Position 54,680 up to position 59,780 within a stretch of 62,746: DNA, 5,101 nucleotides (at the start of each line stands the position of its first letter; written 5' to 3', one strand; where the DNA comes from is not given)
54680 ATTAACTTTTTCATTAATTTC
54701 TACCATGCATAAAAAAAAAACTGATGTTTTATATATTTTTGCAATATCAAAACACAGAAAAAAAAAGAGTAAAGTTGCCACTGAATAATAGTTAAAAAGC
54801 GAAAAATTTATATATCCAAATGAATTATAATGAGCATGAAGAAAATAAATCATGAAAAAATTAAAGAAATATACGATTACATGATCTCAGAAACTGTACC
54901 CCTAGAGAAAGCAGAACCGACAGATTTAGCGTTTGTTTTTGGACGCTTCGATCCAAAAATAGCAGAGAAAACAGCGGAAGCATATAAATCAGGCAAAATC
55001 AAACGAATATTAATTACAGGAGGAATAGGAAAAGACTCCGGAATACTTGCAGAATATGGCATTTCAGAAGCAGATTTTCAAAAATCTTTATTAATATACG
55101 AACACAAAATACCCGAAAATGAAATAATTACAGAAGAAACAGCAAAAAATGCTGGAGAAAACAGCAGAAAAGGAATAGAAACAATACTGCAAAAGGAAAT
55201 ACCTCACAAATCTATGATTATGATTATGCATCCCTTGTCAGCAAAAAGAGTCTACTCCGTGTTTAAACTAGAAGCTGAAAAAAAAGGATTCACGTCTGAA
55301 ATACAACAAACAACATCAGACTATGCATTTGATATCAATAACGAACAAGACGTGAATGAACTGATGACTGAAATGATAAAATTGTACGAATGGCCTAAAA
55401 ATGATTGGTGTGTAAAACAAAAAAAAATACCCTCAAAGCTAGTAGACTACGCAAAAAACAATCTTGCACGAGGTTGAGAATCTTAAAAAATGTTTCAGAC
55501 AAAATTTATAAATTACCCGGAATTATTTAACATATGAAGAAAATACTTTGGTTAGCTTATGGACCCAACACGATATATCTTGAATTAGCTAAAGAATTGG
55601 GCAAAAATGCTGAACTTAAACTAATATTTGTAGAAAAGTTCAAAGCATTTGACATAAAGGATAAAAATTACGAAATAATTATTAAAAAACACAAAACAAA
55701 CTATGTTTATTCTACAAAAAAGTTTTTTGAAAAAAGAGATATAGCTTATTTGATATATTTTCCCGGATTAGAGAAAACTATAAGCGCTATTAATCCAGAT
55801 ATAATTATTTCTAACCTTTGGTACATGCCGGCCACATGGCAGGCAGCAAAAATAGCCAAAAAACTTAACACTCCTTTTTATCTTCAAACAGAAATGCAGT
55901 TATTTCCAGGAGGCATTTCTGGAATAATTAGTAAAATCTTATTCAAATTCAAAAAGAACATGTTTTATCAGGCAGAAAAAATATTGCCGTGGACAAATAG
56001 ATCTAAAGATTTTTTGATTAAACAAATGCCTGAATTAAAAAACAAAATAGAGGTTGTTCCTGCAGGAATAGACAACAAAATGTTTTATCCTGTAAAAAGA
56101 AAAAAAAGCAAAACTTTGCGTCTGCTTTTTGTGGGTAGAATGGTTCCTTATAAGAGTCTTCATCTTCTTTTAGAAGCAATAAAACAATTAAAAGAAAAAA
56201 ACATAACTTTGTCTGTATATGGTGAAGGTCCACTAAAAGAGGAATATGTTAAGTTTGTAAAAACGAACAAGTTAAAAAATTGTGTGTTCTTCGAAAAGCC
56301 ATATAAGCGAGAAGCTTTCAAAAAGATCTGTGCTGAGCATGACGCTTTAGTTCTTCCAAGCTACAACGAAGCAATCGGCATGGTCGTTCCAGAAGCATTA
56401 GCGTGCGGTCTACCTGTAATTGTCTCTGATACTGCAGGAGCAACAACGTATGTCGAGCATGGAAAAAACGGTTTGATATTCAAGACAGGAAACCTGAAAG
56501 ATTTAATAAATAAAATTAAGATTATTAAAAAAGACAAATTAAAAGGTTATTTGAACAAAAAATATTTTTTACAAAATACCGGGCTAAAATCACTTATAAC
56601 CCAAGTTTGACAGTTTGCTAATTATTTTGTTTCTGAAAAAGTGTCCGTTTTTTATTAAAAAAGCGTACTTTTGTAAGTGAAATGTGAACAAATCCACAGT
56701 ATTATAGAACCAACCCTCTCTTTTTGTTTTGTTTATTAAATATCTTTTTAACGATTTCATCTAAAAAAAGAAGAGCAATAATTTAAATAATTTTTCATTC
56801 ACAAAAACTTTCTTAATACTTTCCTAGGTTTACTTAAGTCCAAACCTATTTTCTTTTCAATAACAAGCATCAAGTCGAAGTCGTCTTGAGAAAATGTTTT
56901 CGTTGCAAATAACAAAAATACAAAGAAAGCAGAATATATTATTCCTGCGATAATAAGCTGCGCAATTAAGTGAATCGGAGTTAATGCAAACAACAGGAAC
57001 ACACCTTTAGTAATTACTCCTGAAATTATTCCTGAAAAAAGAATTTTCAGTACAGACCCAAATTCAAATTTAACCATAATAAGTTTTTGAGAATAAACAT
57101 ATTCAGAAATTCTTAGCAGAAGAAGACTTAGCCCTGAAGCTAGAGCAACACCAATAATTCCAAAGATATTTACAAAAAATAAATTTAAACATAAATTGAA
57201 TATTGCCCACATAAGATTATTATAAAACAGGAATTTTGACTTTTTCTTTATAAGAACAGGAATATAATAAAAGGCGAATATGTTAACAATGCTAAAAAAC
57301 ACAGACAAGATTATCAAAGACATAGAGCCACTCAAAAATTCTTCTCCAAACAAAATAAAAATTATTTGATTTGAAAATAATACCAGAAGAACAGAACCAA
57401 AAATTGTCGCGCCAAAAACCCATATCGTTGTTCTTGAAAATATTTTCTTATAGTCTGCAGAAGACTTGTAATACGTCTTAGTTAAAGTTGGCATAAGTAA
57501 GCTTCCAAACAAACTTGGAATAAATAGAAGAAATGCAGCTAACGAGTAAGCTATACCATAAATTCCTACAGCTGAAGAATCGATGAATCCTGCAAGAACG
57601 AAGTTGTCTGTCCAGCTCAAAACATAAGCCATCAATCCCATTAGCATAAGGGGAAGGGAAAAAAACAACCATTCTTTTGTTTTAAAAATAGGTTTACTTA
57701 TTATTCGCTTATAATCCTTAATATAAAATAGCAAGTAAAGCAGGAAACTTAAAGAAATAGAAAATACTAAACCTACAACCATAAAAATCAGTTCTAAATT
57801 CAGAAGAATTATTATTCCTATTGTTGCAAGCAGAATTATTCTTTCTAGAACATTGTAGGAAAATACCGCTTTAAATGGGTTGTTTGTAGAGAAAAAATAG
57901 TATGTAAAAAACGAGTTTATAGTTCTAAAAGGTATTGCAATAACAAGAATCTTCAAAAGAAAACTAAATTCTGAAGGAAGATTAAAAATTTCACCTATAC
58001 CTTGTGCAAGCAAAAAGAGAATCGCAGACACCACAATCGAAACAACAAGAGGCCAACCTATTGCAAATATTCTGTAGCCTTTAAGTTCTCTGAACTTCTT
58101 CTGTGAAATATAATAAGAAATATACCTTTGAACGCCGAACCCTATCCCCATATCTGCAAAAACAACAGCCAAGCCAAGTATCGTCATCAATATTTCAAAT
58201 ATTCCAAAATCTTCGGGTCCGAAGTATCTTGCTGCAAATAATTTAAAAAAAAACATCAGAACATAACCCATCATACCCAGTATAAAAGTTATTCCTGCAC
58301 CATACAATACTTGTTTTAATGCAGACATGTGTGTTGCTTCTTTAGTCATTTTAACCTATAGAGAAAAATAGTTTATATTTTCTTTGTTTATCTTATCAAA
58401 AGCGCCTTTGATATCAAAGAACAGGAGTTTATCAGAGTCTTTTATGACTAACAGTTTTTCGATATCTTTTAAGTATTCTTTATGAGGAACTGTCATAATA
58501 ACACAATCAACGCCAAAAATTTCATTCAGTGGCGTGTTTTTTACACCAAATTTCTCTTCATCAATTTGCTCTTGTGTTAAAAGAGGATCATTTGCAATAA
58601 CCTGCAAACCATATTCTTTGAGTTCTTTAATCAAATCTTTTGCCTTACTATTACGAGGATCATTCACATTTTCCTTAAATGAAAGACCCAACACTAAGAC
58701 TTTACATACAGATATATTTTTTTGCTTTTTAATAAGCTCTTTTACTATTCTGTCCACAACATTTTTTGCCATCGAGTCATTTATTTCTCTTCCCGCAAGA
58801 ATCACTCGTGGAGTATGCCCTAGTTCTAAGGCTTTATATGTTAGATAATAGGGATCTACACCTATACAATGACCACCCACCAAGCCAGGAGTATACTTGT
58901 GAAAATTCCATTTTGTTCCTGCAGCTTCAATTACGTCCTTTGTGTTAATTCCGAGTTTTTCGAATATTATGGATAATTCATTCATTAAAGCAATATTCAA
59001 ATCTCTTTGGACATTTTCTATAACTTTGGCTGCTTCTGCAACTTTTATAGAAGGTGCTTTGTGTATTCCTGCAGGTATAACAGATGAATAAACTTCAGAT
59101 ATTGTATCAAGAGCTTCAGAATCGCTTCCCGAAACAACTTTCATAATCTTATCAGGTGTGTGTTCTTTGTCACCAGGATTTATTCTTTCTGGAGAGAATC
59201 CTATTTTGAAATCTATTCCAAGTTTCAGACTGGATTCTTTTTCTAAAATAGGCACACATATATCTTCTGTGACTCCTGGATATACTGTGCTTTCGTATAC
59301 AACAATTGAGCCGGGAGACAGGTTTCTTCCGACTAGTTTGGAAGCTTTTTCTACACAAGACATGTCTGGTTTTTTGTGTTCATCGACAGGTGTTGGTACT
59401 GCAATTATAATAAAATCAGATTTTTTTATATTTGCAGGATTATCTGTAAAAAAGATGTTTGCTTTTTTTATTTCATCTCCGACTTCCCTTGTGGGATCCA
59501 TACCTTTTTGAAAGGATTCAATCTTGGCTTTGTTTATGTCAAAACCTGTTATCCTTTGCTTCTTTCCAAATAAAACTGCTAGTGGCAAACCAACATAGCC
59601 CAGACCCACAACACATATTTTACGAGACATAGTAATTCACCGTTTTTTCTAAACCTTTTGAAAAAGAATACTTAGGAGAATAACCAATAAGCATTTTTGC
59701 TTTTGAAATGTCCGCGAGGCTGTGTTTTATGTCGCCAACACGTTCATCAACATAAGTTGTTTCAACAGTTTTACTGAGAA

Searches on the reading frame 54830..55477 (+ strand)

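Call 73: search_protein_families(library=pfam, proteins=[window:54830-55477:+], max_evalue=0.0001)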
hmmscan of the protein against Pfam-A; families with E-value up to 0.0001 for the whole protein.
window:54830-55477:+ (215 aa): 1 family
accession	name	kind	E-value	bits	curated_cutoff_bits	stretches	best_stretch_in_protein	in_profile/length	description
PF02698.23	DUF218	-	1.9e-09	38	27.6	1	34-155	3-105/133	DUF218 domain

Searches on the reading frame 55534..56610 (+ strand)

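Call 73: search_protein_families(library=pfam, proteins=[window:55534-56610:+], max_evalue=0.0001)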
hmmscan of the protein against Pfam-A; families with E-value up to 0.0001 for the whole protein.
window:55534-56610:+ (358 aa): 5 families
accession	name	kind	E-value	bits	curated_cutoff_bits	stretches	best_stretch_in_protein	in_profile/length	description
PF00534.26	Glycos_transf_1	-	8.1e-34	117.1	26.4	1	188-335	9-159/172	Glycosyl transferases group 1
PF13692.12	Glyco_trans_1_4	-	5.4e-30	105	27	1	196-329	3-137/142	Glycosyl transferases group 1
PF20706.3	GT4-conflict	-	2.4e-10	40.4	26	1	177-308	179-321/385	Family 4 Glycosyltransferase in conflict systems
PF13439.12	Glyco_transf_4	-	1.8e-06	28.5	28.5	1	16-180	9-167/170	Glycosyltransferase Family 4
PF13524.12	Glyco_trans_1_2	-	9.8e-05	22.8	25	0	212-332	5-112/144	Glycosyl transferase-like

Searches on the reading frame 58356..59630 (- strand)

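Call 17: search_protein_families(library=pfam, proteins=[window:58356-59630:-], max_evalue=0.01)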
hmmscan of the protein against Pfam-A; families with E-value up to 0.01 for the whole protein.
window:58356-59630:- (424 aa): 6 families
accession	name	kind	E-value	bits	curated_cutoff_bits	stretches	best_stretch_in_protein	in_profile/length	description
PF03721.20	UDPG_MGDP_dh_N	-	1.1e-36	126.6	27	1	4-175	2-181/187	UDP-glucose/GDP-mannose dehydrogenase family, NAD binding domain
PF00984.24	UDPG_MGDP_dh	-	2.3e-25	89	25.4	1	197-285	2-93/94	UDP-glucose/GDP-mannose dehydrogenase family, central domain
PF03720.21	UDPG_MGDP_dh_C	-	6.5e-20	71.9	30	1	312-412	1-102/103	UDP-glucose/GDP-mannose dehydrogenase family, UDP binding domain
PF03446.21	NAD_binding_2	-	6.7e-05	23.4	21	1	4-125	1-104/161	NAD binding domain of 6-phosphogluconate dehydrogenase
PF01210.29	NAD_Gly3P_dh_N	-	0.00036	21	23.1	1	4-81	1-80/158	NAD-dependent glycerol-3-phosphate dehydrogenase N-terminus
PF02826.25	2-Hacid_dh_C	-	0.0011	18.8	25.1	0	331-385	49-103/178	D-isomer specific 2-hydroxyacid dehydrogenase, NAD binding domain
